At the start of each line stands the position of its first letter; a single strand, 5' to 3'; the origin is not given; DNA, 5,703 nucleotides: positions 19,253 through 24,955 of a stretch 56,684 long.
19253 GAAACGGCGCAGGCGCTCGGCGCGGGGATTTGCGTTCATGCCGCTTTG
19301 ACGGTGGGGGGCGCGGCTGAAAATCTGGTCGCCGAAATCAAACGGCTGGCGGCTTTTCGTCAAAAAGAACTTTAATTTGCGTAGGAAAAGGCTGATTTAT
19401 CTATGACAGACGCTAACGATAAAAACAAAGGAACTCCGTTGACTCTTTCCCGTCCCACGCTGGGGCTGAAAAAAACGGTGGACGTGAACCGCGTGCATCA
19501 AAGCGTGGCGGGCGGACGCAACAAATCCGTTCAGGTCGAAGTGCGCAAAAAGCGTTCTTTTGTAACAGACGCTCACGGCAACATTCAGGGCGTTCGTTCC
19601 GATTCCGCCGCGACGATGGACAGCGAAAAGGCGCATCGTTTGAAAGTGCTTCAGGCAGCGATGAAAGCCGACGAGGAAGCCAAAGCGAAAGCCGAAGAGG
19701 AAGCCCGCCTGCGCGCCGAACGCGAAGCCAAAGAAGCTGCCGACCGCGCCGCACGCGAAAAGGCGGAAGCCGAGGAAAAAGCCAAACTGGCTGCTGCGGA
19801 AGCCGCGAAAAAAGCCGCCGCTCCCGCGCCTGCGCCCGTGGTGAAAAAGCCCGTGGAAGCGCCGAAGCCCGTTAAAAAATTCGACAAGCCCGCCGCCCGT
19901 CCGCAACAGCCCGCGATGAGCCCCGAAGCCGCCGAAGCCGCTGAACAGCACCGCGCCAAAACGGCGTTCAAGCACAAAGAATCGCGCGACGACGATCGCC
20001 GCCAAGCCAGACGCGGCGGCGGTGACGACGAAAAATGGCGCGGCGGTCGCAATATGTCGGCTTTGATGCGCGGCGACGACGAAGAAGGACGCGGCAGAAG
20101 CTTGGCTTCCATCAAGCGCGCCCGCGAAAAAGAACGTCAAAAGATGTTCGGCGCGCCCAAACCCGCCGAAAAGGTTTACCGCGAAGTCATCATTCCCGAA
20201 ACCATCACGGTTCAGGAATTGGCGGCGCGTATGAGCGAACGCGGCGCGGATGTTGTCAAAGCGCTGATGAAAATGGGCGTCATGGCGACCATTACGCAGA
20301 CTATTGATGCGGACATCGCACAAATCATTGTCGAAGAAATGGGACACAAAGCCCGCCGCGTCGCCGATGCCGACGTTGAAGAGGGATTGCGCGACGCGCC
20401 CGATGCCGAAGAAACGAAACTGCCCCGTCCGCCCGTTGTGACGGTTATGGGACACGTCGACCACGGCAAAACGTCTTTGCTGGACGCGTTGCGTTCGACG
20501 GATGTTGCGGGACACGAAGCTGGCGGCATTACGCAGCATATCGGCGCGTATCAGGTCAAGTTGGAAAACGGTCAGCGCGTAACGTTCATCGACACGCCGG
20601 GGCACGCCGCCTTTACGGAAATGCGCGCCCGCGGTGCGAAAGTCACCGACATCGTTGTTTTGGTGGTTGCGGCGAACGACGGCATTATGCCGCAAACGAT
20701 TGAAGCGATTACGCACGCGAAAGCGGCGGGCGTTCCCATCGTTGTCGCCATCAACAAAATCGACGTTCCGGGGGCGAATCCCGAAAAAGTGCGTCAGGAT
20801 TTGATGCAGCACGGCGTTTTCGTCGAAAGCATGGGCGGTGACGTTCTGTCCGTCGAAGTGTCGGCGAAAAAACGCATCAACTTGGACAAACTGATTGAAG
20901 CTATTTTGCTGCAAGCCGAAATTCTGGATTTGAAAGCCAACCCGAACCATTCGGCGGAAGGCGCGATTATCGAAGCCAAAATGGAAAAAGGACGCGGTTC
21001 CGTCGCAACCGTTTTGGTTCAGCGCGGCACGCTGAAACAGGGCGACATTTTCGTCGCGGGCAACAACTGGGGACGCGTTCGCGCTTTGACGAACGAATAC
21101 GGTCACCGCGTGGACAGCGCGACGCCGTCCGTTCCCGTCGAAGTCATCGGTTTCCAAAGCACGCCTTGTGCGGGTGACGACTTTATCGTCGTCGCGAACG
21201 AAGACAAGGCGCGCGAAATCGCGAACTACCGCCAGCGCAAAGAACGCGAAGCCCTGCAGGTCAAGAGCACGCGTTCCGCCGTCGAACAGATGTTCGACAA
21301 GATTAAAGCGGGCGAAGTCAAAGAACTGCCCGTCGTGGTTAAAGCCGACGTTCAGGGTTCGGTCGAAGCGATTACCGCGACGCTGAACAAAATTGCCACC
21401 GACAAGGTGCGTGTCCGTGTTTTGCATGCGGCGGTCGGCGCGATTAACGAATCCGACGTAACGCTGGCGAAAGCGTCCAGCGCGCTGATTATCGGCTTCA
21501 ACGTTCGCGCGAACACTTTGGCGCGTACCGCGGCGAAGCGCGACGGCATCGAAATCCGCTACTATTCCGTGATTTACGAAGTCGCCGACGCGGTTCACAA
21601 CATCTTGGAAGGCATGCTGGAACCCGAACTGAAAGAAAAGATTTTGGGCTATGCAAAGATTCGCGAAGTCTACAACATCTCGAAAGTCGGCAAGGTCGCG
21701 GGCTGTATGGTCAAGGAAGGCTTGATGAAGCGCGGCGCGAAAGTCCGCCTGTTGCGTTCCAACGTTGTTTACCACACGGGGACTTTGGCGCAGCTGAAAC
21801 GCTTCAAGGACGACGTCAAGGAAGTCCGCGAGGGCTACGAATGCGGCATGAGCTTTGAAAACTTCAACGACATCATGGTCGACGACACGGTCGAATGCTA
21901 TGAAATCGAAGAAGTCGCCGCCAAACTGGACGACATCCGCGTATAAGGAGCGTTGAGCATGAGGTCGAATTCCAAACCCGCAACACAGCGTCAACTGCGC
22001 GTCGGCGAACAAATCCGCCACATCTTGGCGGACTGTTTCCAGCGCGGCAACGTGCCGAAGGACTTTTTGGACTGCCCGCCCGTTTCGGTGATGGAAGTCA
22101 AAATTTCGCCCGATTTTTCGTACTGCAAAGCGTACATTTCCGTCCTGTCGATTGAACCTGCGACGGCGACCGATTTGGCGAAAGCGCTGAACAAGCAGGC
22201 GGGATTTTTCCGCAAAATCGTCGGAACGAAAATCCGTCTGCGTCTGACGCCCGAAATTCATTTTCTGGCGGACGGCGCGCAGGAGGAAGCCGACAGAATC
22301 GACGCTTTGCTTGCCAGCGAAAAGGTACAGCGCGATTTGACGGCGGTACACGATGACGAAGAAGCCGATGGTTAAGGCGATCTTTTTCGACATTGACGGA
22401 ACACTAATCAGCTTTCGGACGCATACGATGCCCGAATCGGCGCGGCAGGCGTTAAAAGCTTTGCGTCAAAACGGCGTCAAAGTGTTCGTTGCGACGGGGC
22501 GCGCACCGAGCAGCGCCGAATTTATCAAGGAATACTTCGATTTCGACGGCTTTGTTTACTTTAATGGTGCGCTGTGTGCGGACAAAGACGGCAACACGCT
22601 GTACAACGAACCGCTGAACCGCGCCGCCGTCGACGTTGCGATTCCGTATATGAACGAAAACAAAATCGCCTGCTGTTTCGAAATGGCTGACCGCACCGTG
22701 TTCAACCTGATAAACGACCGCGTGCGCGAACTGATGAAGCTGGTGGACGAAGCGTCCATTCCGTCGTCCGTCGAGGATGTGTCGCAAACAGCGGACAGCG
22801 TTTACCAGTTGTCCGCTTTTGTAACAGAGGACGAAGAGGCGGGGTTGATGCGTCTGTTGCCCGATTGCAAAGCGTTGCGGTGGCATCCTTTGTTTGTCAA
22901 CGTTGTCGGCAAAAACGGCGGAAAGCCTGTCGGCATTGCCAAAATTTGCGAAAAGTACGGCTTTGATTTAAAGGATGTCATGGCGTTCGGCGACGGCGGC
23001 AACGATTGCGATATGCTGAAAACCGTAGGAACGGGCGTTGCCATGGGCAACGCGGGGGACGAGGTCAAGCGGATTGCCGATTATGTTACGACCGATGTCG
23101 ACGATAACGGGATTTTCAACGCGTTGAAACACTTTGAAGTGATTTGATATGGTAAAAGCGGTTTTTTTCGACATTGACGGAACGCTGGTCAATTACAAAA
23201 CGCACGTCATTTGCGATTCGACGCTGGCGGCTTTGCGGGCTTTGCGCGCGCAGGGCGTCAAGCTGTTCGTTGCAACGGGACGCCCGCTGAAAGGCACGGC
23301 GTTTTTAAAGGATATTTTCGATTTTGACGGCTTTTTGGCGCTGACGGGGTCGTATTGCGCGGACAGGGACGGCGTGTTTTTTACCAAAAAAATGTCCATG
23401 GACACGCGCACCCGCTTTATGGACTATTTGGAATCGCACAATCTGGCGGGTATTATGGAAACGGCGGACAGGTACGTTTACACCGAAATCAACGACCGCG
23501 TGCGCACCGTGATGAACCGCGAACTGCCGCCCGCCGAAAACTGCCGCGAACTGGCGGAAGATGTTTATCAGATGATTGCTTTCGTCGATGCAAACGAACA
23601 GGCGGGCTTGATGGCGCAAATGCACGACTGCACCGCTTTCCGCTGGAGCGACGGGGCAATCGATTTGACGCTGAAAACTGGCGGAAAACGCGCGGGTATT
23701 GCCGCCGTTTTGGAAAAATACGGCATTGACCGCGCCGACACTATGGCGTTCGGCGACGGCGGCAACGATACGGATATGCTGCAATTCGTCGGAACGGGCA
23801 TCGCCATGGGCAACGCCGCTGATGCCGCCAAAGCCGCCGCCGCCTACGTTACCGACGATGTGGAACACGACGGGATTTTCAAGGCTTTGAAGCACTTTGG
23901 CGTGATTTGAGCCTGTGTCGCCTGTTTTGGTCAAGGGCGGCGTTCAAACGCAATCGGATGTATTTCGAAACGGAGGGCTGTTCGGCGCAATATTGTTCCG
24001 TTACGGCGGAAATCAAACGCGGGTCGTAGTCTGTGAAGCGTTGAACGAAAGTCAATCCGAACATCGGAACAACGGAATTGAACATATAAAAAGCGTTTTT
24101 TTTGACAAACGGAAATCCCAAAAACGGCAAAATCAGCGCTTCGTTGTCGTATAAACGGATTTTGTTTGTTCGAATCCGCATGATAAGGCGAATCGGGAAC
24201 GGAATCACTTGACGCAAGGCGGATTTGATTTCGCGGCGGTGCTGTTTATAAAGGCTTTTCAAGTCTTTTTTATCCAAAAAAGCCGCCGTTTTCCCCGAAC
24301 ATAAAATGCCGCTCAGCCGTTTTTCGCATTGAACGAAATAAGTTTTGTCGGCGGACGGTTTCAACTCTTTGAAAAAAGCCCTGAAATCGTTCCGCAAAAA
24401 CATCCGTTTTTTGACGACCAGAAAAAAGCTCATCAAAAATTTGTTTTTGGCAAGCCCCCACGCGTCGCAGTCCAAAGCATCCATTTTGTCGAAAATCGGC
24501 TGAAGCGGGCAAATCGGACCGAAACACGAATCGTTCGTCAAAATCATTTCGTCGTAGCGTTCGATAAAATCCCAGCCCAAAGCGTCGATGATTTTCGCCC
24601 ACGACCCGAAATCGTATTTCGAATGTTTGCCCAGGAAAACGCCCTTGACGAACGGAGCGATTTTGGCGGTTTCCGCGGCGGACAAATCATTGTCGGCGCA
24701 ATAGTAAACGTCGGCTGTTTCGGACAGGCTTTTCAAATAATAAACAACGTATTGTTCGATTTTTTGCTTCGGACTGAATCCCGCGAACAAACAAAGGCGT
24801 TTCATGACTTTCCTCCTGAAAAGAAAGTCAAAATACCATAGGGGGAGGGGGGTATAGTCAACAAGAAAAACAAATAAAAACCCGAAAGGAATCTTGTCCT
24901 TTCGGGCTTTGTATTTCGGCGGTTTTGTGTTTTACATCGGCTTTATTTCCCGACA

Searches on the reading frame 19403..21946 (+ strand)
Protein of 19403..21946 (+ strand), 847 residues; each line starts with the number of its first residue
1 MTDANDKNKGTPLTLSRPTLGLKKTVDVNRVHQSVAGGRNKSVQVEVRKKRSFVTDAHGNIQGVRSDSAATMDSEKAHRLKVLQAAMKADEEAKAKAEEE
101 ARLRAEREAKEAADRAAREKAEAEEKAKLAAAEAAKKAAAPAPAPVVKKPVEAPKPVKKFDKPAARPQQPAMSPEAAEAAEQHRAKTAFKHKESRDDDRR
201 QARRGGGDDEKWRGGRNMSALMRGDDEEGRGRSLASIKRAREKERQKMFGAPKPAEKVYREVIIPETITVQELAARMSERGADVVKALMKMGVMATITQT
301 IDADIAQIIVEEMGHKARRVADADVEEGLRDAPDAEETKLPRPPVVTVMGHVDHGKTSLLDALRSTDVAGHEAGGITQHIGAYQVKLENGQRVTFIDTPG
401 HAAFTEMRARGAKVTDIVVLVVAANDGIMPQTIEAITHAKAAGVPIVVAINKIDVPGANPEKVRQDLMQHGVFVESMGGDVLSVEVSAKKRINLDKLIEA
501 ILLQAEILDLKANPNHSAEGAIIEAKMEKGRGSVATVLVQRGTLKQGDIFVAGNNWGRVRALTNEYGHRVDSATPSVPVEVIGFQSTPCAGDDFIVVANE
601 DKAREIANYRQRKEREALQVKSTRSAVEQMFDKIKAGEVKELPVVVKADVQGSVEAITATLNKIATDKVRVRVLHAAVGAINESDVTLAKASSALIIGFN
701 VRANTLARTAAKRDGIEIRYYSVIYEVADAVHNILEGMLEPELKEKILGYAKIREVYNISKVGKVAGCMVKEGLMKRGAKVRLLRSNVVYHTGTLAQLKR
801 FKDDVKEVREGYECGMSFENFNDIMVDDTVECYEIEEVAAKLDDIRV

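Call 15: search_protein_families(library=pfam, proteins=[window:19403-21946:+], max_evalue=0.0001)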
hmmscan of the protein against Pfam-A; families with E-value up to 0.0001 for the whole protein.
window:19403-21946:+ (847 aa): 7 families
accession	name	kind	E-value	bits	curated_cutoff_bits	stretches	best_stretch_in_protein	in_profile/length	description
PF11987.13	IF-2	-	6.7e-41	139.3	27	1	620-731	5-116/117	Translation-initiation factor 2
PF00009.33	GTP_EFTU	-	1.3e-35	123.2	26.5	1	346-502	6-183/188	Elongation factor Tu GTP binding domain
PF22042.2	EF-G_D2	-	2.8e-27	95.1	27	1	518-597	2-84/84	Elongation factor G domain 2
PF04760.21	IF2_N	-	3.9e-16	59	25.3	1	265-316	1-53/53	Translation initiation factor IF-2, N-terminal region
PF01926.29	MMR_HSR1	-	9.7e-11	42.2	21.9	1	346-452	2-113/113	50S ribosome-binding GTPase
PF08364.16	IF2_assoc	-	3.9e-10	40.2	24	1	19-54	3-37/39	Bacterial translation initiation factor IF-2 associated region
PF03144.31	GTP_EFTU_D2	-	5.5e-09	36.8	30.3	1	763-818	1-58/73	Elongation factor Tu domain 2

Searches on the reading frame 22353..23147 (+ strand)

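Call 31: search_protein_families(library=pfam, proteins=[window:22353-23147:+], max_evalue=0.0001)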
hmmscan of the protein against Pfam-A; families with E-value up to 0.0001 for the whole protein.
window:22353-23147:+ (264 aa): 4 families
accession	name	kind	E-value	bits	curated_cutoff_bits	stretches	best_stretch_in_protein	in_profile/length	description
PF08282.18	Hydrolase_3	-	2.6e-52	178.5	20.9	1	10-258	1-255/255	haloacid dehalogenase-like hydrolase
PF00702.32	Hydrolase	-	3.7e-16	60.5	26.4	2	182-226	147-191/191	haloacid dehalogenase-like hydrolase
PF05116.19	S6PP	-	9e-11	42.3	20.3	1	178-262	153-246/247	Sucrose-6F-phosphate phosphohydrolase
PF13344.12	Hydrolase_6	-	1.9e-05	25.1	27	1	10-56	1-45/101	Haloacid dehalogenase-like hydrolase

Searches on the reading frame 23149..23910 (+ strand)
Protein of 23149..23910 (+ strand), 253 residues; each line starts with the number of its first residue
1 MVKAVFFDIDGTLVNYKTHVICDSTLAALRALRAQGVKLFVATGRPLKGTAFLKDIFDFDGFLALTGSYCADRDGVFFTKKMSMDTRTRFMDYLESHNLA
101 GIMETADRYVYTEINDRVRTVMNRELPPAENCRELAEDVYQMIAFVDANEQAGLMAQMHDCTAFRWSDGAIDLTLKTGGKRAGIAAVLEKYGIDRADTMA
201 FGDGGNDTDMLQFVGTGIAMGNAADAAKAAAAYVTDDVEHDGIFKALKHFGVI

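Call 31: search_protein_families(library=pfam, proteins=[window:23149-23910:+], max_evalue=0.0001)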
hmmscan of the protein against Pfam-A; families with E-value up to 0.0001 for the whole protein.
window:23149-23910:+ (253 aa): 3 families
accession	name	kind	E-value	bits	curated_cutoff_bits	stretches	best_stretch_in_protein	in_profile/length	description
PF08282.18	Hydrolase_3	-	2.1e-46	159.2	20.9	1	5-247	1-255/255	haloacid dehalogenase-like hydrolase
PF00702.32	Hydrolase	-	2.8e-11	44.6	26.4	0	176-214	152-190/191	haloacid dehalogenase-like hydrolase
PF05116.19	S6PP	-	7.6e-10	39.2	20.3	1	155-251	141-246/247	Sucrose-6F-phosphate phosphohydrolase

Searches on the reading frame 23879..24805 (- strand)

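Call 31: search_protein_families(library=pfam, proteins=[window:23879-24805:-], max_evalue=0.0001)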
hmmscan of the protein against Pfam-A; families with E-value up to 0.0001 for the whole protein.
window:23879-24805:- (308 aa): 1 family
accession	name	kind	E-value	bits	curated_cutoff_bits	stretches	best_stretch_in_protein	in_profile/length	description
PF05045.17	RgpF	-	2.1e-22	79.9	25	1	37-160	5-143/503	Rhamnan synthesis protein F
